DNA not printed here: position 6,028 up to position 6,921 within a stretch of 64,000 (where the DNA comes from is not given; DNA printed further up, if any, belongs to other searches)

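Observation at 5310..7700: Small islet with RepB-like rolling-circle initiator and XRE regulator wedged between zupT and mnmA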

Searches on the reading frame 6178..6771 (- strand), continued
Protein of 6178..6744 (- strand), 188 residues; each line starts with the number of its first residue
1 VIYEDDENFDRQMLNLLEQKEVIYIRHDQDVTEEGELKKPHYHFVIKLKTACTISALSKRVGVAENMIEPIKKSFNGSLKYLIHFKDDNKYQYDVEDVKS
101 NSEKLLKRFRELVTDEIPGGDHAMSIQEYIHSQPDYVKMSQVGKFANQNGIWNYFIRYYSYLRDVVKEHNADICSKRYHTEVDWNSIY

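Call 30: search_dna_similar(query=L011:10001-10603:+, collection=plasmids, mode=protein, max_evalue=0.001, max_rows=25)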
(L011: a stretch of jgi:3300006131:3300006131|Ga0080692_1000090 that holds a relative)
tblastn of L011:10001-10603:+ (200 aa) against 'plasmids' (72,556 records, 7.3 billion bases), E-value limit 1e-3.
Records with a match: 133; places in all: 135; records where one place covers at least 80% of the query: 7.
Best place of each record, by identity: <60% 133.
By first word of the organism name: Enterococcus 47; Staphylococcus 17; Mycoplasma 12; uncultured 8; Onion 6; Periwinkle 5; Lactococcus 5; Lacticaseibacillus 5; Latilactobacillus 3; Lactiplantibacillus 3; and 16 more.
By predicted mobility (MOB-suite, as given by PLSDB): mobilizable 71; non-mobilizable 61; conjugative 1.
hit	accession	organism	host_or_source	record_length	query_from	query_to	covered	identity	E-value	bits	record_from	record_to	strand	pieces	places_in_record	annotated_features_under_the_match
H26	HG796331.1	uncultured bacterium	-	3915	1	169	85%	31.2%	4e-11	68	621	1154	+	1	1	CDS (x2)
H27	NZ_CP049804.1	Staphylococcus warneri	Capra aegagrus hircus,whole ...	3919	5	150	73%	31.2%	3e-8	60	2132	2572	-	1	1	replication protein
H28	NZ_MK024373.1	Staphylococcus epidermidis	-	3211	5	150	73%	31.2%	2e-6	55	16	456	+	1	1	replication protein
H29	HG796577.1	uncultured bacterium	-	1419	4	183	90%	25.1%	5e-5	50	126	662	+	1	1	CDS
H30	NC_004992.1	Leuconostoc lactis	-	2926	2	173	86%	26.3%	2e-4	49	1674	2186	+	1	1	replication protein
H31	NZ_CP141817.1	Latilactobacillus curvatus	single cell,fermented soybean food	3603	2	173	86%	26.3%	2e-4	49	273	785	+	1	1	replication protein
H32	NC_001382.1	Mycoplasma mycoides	-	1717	3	184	91%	24.6%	3e-5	51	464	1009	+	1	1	replication protein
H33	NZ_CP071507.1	Staphylococcus haemolyticus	Mouse,Mouse lung tissue,lung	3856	5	150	73%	30.5%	9e-8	59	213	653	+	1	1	replication protein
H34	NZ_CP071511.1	Staphylococcus haemolyticus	Mouse,Mouse ung tissue,lung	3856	5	150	73%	30.5%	9e-8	59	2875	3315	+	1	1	replication protein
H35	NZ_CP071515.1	Staphylococcus haemolyticus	Mouse,Mouse lung tissue,lung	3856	5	150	73%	30.5%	9e-8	59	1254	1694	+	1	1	replication protein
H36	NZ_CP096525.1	Staphylococcus aureus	Environment,pig farm dust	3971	5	150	73%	30.5%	9e-8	59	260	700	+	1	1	replication protein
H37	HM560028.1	uncultured bacterium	-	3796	4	162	80%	26.8%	1e-9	64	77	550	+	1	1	orf1: putative replication protein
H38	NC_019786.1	Mycoplasma cottewii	-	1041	12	173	81%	26.2%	2e-4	48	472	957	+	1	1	replication protein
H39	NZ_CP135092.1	Streptococcus suis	Homo sapiens,CSF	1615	5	158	77%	27.5%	2e-5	51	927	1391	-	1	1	replication protein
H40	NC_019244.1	Periwinkle leaf yellowing phytoplasma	-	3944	35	172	69%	30.2%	6e-6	53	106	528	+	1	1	Rep family protein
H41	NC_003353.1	Aster yellows phytoplasma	-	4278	35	172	69%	30.2%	4e-5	50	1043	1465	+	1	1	Rep family protein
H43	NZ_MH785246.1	Staphylococcus aureus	Farmed pheasant,whole ...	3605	5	150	73%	28.0%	9e-8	59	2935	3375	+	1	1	replication protein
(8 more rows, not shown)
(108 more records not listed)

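Call 41: search_solved_structures(query=window:6178-6744:-, max_evalue=1, show_alignments=2)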
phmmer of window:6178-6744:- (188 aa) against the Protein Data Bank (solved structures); distinct sequences matched with E-value up to 1: 0.

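Call 43: search_solved_structures(query=A1, max_evalue=1, show_alignments=2)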
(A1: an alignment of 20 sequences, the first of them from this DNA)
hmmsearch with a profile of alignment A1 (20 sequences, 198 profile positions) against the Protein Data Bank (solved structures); distinct sequences matched with E-value up to 1: 7.
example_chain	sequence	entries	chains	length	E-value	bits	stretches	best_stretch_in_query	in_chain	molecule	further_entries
8amt_AAA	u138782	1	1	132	1.6e-07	34.3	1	1-110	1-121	Replication protein RepB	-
3dkx_A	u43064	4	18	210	4.1e-07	33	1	1-132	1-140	Replication protein repB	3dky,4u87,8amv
8amu_A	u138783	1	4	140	5e-07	32.7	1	3-110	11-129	Replication protein RepB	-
1l2m_A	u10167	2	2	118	0.17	14.7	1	18-64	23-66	Rep protein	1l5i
7vg8_A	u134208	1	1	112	0.69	12.7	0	18-63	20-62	Replication-associated protein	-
7jh5_A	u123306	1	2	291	0.83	12.4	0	71-136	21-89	Co-LOCKR: de novo designed protein switch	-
7cbc_A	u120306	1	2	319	0.95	12.2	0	72-153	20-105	De novo designed switch protein caging a hemagglutinin binder (sCageHA267_1S)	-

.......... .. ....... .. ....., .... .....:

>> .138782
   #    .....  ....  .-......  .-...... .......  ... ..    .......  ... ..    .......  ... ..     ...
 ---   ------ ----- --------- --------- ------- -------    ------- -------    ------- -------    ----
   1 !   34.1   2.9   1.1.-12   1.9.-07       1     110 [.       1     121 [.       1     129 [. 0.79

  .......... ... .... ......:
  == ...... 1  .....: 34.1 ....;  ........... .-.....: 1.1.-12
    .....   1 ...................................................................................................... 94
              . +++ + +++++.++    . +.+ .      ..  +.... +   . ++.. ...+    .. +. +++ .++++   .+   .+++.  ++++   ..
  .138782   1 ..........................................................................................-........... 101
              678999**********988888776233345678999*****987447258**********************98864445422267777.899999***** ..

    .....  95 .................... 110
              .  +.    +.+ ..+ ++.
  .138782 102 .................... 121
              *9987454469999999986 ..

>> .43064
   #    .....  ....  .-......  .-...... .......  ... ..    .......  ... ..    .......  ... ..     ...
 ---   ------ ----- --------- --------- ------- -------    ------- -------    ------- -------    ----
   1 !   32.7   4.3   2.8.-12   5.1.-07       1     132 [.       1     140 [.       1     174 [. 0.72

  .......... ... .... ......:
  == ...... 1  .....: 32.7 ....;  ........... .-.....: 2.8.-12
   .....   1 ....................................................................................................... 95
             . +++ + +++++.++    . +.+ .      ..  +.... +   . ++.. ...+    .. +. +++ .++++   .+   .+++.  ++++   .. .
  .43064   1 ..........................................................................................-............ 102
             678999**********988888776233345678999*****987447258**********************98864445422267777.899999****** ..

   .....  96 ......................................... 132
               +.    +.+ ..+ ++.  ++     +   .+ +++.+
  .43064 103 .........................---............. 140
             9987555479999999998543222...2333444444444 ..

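Call 54: search_protein_families(library=phrogs, proteins=[L011:4796-5032:-, L011:5162-5443:+, L011:5407-5628:+, L011:5740-5964:+, L011:6018-6224:+, L011:6643-7380:+, L011:7343-7897:+, L011:7894-9567:+, L011:9572-9841:+, L011:10001-10603:+], max_evalue=0.01)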
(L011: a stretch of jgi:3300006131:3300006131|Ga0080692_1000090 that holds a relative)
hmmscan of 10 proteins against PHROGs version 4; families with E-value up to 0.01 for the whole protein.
L011:4796-5032:- (78 aa): 25 families
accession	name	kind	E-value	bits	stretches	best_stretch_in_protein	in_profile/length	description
phrog_8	-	transcription regulation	2.6e-22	80.7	1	1-71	76-146/346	transcriptional regulator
phrog_3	-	transcription regulation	4e-12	47.6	1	1-69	88-154/430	transcriptional repressor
phrog_4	-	transcription regulation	9.5e-12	45.6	1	3-68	138-199/400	transcriptional repressor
phrog_2967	-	transcription regulation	3.7e-10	40.7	1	4-74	13-83/225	transcriptional regulator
phrog_2439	-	transcription regulation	3.8e-09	36.9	1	4-65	10-71/367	transcriptional regulator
phrog_1994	-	DNA, RNA and nucleotide metabolism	1.5e-07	32.5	1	4-63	2-61/170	DNA binding protein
phrog_9908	-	DNA, RNA and nucleotide metabolism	4e-05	23.9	1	4-56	16-68/282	DNA binding protein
phrog_1124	-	transcription regulation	5.9e-05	23.7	1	5-56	12-62/177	transcriptional regulator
phrog_4836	-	transcription regulation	7.8e-05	23.3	1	3-61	77-135/194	CII-like regulator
phrog_147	-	transcription regulation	0.0001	23.6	1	2-51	5-57/100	transcriptional regulator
phrog_7241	-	transcription regulation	0.00014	22.9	1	6-61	66-121/122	transcriptional regulator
phrog_7396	-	unknown function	0.00016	22.4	1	1-61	15-78/227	-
phrog_27318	-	unknown function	0.00018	21.9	1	5-67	8-69/289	-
phrog_2328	-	transcription regulation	0.00028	21.7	1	4-61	18-75/128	transcriptional repressor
phrog_7950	-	transcription regulation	0.00058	20.9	1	5-38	11-44/68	transcriptional repressor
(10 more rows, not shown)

L011:5162-5443:+ (93 aa): 0 families

L011:5407-5628:+ (73 aa): 0 families

L011:5740-5964:+ (74 aa): 0 families

L011:6018-6224:+ (68 aa): 0 families

L011:6643-7380:+ (245 aa): 5 families
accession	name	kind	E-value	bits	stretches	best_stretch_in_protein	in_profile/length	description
phrog_20922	-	head and packaging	4.6e-09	36.7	1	48-170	32-147/318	head morphogenesis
phrog_1675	-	head and packaging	0.0002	21.9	1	35-79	3-45/353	morphogenesis (protein I of M13)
phrog_11254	-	DNA, RNA and nucleotide metabolism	0.00059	20.3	1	39-131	92-171/293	DnaA-like replication initiation protein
phrog_3277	-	DNA, RNA and nucleotide metabolism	0.00077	20.3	1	38-144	15-119/168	DnaC-like helicase loader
phrog_1979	-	unknown function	0.0013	19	1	35-161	126-256/380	-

L011:7343-7897:+ (184 aa): 0 families

L011:7894-9567:+ (557 aa): 9 families
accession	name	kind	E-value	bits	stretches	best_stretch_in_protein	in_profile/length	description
phrog_58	-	tail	1.2e-08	34.8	1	207-462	737-911/1544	tail length tape measure protein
phrog_1272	-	tail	1e-05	24.5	1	382-520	797-899/1606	tail length tape measure protein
phrog_167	-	tail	2.2e-05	23.4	1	161-235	899-974/1555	tail length tape measure protein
phrog_4200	-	tail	0.00058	19.5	0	163-240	459-525/732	tail length tape measure protein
phrog_991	-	tail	0.00089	17.9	0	385-462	672-744/1966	tail length tape measure protein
phrog_1068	-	tail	0.0014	18.5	0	390-471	460-515/706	tail length tape measure protein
phrog_17020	-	unknown function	0.0023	18.2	0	164-235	117-189/353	-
phrog_4070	-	tail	0.0067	15.5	0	167-234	103-170/989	tail length tape measure protein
phrog_20864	-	unknown function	0.0086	16.4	0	151-212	178-235/239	-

L011:9572-9841:+ (89 aa): 0 families

L011:10001-10603:+ (200 aa): 0 families

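Call 55: search_protein_families(library=ncbifam, proteins=[L011:6643-7380:+, L013:1836-2729:+], max_evalue=0.001)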
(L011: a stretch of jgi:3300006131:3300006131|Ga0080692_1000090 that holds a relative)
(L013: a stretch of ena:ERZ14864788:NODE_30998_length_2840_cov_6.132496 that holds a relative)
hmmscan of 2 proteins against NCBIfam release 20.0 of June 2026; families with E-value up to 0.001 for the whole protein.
L011:6643-7380:+ (245 aa): 0 families

L013:1836-2729:+ (297 aa): 8 families
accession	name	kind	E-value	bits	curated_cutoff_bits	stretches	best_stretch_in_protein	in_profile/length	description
NF040815.2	recomb_XerA_Arch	equivalog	2e-23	83.3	220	1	35-288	28-262/263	site-specific tyrosine recombinase/integron integrase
TIGR02225.1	recomb_XerD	equivalog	1.8e-14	53.8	329.6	1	42-282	37-276/290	site-specific tyrosine recombinase XerD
TIGR02224.1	recomb_XerC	equivalog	2e-13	50.4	335.15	1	41-287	39-284/295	tyrosine recombinase XerC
TIGR02249.1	integrase_gron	subfamily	4.2e-13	49.3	265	1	219-294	239-314/315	integron integrase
NF001399.0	PRK00283.1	subfamily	5.1e-11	42.4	279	1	124-280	132-283/300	tyrosine recombinase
NF003462.0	PRK05084.1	equivalog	2.4e-08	33.1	267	1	134-289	203-353/360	tyrosine recombinase XerS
NF002331.0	PRK01287.1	subfamily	3.8e-08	32.7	371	1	130-288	166-320/365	site-specific tyrosine recombinase XerC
NF011946.0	PRK15417.1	equivalog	4.6e-06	26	435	1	222-279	257-314/337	integron integrase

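Call 61: find_related_loci(query=A1, collection=viral_contigs, flank=6000)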
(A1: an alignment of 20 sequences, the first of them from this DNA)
Query A1 (197 aa) in viral_contigs; peptide patterns used: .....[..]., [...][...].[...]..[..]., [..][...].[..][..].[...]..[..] (x = any residue, [..] = any of these).
190 stretches matched a pattern; 6 encode a relative of the query (tblastn E <= 1e-3); 6 distinct loci.
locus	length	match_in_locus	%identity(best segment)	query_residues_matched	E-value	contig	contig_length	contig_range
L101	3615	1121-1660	29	9-192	3e-25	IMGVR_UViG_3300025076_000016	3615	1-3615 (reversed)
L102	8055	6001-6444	37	34-182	4e-23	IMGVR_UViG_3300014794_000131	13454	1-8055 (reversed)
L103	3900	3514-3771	38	33-116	2e-15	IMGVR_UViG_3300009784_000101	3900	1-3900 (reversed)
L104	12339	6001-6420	30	35-177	5e-14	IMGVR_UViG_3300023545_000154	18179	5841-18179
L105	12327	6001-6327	35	19-110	5e-10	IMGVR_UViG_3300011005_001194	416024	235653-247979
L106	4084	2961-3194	33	33-110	2e-9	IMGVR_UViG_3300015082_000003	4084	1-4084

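Call 66: search_protein_families(library=padloc, proteins=[window:6178-6744:-], max_evalue=0.01)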
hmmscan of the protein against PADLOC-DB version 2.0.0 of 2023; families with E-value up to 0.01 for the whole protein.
window:6178-6744:- (188 aa): 1 family
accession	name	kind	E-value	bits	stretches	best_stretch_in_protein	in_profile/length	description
PDLC02751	PbeC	-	0.0014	15.4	1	45-110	447-510/668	PbeC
